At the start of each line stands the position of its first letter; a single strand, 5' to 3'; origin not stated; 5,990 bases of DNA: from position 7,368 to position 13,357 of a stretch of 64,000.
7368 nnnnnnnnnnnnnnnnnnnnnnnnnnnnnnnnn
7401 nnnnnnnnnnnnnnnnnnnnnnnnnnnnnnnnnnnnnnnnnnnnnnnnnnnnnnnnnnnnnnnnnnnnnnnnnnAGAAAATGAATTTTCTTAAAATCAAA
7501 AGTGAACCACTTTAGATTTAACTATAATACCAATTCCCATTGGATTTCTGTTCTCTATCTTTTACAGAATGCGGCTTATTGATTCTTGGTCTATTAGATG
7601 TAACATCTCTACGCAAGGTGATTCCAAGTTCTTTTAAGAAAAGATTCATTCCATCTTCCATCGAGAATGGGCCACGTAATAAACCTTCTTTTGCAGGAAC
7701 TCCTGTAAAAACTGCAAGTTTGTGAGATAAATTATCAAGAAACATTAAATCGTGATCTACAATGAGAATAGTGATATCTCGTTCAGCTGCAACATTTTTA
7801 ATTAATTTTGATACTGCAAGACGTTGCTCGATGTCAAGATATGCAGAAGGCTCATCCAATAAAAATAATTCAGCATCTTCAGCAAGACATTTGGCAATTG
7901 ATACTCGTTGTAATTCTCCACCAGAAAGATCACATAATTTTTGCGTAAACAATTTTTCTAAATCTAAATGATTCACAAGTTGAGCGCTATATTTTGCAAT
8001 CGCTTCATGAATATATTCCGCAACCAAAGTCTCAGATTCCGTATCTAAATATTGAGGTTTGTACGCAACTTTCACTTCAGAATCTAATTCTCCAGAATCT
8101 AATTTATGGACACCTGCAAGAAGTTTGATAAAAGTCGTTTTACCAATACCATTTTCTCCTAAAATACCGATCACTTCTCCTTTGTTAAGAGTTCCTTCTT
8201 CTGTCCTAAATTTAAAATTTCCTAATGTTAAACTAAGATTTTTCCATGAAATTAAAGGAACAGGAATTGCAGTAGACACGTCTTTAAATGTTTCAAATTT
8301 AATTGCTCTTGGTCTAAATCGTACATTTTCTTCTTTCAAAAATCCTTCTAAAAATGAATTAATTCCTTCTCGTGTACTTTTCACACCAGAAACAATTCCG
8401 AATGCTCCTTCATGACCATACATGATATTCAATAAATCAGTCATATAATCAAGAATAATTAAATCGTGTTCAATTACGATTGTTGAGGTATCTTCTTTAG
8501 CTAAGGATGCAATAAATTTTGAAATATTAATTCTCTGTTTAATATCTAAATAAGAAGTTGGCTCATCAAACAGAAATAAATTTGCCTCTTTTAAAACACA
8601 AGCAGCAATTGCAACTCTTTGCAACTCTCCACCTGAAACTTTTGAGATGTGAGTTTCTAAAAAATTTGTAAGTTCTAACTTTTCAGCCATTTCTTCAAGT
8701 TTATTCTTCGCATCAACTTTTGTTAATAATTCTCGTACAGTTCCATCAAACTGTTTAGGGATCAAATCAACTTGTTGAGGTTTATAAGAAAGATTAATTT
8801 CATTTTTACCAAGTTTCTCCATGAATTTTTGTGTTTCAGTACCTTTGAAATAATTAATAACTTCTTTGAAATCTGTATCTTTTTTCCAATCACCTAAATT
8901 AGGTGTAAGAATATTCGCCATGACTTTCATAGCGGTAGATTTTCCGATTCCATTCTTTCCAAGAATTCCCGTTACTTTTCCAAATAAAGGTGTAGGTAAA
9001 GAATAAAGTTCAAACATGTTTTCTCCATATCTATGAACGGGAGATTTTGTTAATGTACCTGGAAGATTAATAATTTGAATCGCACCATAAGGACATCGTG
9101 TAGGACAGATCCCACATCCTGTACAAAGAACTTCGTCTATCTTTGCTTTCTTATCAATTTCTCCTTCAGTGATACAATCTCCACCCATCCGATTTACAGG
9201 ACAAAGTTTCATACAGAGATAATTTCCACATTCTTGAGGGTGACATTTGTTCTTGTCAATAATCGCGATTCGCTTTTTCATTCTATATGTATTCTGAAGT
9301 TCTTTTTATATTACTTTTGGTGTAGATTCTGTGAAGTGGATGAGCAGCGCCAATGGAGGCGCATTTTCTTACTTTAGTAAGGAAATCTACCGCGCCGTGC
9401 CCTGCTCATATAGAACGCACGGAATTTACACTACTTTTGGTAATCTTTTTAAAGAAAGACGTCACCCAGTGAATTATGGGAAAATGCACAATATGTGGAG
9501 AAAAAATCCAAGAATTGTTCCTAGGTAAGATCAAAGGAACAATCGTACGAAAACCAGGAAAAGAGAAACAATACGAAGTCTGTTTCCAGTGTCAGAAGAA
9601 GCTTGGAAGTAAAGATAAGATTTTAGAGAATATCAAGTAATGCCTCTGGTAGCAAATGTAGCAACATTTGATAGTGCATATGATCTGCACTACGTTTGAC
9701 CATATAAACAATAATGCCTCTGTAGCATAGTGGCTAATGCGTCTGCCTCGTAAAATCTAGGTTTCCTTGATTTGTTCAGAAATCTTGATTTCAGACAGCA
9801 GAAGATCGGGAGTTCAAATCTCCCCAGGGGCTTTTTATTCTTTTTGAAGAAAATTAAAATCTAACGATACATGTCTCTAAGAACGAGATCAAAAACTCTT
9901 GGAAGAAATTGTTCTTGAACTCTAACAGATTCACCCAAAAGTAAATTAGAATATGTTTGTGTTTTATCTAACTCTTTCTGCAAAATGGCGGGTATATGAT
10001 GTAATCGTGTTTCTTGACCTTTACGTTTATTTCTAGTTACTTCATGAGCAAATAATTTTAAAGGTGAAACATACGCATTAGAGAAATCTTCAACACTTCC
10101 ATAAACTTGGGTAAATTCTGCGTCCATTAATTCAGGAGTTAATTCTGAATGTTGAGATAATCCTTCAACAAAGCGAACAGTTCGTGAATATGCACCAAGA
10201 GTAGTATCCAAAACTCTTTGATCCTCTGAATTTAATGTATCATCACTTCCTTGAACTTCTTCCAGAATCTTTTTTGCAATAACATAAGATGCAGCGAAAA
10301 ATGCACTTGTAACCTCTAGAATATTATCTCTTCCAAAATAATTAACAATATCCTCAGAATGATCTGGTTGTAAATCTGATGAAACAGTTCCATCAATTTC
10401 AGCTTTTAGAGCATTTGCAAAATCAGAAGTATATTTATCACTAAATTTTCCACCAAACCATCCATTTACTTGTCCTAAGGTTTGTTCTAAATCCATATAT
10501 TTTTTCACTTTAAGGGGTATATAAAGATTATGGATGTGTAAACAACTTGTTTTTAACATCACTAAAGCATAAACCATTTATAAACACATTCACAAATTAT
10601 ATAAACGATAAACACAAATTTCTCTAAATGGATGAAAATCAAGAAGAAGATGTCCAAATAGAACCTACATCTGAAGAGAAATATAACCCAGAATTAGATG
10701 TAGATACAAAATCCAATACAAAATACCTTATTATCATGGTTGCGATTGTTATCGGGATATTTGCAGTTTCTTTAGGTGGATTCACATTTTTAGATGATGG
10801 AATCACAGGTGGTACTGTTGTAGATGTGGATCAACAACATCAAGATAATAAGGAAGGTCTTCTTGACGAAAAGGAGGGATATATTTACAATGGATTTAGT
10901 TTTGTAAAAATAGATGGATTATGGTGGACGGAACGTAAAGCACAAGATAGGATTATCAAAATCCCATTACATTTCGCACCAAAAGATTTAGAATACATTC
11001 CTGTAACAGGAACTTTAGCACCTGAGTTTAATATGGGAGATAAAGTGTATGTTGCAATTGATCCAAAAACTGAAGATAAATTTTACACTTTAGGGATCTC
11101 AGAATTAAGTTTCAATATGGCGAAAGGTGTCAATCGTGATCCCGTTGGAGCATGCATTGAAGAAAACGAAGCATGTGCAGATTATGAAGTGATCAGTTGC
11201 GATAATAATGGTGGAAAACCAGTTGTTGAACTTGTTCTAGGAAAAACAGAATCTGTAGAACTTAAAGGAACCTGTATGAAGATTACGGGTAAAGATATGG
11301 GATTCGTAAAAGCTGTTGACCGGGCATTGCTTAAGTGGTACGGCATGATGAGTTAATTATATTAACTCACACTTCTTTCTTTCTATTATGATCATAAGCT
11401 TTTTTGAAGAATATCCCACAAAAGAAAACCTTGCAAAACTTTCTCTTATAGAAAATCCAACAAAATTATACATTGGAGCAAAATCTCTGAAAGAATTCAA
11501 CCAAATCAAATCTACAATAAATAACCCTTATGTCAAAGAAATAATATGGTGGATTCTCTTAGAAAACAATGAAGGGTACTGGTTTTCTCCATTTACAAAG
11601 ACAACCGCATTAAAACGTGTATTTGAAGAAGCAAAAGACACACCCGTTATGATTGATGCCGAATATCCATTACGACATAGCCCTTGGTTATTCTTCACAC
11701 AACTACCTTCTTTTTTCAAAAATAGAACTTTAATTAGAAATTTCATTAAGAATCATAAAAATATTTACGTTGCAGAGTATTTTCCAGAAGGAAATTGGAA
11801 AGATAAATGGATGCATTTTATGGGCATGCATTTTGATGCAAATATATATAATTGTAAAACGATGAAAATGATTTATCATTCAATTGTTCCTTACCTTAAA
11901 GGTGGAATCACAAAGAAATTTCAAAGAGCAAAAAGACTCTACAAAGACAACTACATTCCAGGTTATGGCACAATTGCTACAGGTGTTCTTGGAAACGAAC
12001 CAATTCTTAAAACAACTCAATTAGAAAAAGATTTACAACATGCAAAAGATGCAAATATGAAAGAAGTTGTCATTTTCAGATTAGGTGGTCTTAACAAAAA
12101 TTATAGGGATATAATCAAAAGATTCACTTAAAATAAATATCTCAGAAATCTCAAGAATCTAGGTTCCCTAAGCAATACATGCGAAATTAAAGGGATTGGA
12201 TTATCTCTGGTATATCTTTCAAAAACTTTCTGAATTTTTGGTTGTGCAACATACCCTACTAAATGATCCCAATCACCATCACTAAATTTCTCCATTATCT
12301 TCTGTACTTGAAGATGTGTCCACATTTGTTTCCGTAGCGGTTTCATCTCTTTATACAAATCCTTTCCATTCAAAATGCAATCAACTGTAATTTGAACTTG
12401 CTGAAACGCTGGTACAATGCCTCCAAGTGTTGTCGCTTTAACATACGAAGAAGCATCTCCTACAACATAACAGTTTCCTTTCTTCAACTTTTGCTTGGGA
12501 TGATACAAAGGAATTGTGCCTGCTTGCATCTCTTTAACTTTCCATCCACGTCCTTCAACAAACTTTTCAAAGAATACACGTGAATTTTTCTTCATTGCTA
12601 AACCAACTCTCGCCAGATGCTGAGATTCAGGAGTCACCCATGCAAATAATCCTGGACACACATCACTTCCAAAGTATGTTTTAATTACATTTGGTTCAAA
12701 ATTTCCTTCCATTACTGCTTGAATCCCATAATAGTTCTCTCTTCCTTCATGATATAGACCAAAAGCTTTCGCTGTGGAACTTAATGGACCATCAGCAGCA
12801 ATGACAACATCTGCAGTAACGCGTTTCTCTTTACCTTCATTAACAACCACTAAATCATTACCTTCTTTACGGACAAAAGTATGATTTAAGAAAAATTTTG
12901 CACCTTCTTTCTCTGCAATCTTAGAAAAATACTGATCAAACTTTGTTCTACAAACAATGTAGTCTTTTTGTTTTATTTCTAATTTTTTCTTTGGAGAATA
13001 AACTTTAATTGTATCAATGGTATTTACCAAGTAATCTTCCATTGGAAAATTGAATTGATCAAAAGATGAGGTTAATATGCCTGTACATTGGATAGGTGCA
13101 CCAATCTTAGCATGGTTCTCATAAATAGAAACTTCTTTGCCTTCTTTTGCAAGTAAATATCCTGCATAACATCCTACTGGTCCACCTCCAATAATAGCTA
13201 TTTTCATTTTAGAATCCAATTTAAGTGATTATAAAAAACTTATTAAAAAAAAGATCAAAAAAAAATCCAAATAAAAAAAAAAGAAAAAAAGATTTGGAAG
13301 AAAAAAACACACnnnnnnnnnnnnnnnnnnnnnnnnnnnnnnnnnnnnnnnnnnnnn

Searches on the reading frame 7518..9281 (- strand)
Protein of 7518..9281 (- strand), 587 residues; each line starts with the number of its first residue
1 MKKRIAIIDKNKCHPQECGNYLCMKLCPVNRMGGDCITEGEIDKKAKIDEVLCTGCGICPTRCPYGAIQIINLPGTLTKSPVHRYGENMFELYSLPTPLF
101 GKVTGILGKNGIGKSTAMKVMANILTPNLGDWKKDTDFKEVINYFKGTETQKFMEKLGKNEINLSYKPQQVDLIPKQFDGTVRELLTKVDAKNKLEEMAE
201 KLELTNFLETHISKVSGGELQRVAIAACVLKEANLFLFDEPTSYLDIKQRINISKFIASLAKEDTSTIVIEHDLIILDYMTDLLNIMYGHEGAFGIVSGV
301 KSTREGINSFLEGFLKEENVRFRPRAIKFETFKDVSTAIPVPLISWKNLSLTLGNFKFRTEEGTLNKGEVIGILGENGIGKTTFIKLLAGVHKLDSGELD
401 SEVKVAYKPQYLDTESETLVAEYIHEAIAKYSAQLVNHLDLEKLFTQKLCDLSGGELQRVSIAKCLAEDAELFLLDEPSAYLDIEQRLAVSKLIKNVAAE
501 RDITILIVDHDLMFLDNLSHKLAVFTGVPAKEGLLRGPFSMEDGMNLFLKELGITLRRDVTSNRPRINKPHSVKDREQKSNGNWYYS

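Call 66: search_protein_families(library=pfam, proteins=[window:7518-9281:-], max_evalue=0.001)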
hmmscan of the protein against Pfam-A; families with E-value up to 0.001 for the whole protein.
window:7518-9281:- (587 aa): 15 families
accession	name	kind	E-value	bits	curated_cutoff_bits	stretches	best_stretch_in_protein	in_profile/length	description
PF00005.33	ABC_tran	-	4.9e-45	153.9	25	2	364-479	7-136/137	ABC transporter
PF02463.25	SMC_N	-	3.9e-13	49.8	40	1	99-288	22-213/220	RecF/RecN/SMC N terminal domain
PF13304.12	AAA_21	-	6.4e-08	33.5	27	0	103-140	1-37/304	AAA domain, putative AbiEii toxin, Type IV TA system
PF04068.21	Fer4_RLI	-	1.1e-07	31.9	23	1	4-33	2-33/35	Possible Fer4-like domain in RNase L inhibitor, RLI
PF13476.12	AAA_23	-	8.7e-07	30.2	27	0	100-214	18-123/201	AAA domain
PF03215.21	Rad17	-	1.4e-05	25.6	23.8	0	106-156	50-98/186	Rad17 P-loop domain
PF12837.12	Fer4_6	-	2.7e-05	24.3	25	0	46-68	2-24/24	4Fe-4S binding domain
PF13555.12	AAA_29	-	5.3e-05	23.3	27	0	101-128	23-49/61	P-loop containing region of AAA domain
PF13479.12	AAA_24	-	5.5e-05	23.5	27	0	370-416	4-32/195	AAA domain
PF12838.12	Fer4_7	-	5.7e-05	23.9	27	1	17-67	4-52/52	4Fe-4S dicluster domain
PF00037.32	Fer4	-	0.00029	21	21.1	1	47-69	2-24/24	4Fe-4S binding domain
PF05729.18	NACHT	-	0.00032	21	26.7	0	370-402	2-32/167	NACHT domain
PF03193.22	RsgA_GTPase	-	0.00033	20.9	30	0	367-401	105-139/174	RsgA GTPase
PF14697.11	Fer4_21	-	0.00057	20.4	35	0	6-69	1-58/59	4Fe-4S dicluster domain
PF20720.3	nSTAND3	-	0.00088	19.4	27.2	0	364-389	13-38/155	Novel STAND NTPase 3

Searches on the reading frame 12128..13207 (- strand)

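Call 67: search_protein_families(library=pfam, proteins=[window:12128-13207:-], max_evalue=0.001)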
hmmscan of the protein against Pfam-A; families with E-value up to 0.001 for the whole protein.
window:12128-13207:- (359 aa): 8 families
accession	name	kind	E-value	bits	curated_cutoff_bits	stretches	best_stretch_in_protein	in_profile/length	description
PF01494.25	FAD_binding_3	-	2.8e-11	43.7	22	2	85-163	97-181/349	FAD binding domain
PF01266.30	DAO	-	3.7e-08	33.7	27.9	1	2-48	1-49/353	FAD dependent oxidoreductase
PF13450.12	NAD_binding_8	-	8e-08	32.9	21.9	1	5-37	1-33/68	NAD(P)-binding Rossmann-like domain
PF07992.20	Pyr_redox_2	-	5.2e-07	29.8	26.1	0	2-39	2-41/291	Pyridine nucleotide-disulphide oxidoreductase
PF03486.20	HI0933_like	-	3.9e-06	26.9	50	1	2-59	2-59/244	HI0933-like protein Rossmann domain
PF22578.2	GGR_cat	-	1.5e-05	25.2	27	1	165-218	9-69/88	Geranylgeranyl reductase catalytic domain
PF00070.33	Pyr_redox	-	1.9e-05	25.5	22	0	2-36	1-35/82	Pyridine nucleotide-disulphide oxidoreductase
PF12831.13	FAD_oxidored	-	0.00046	20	27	1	3-160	2-165/416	FAD dependent oxidoreductase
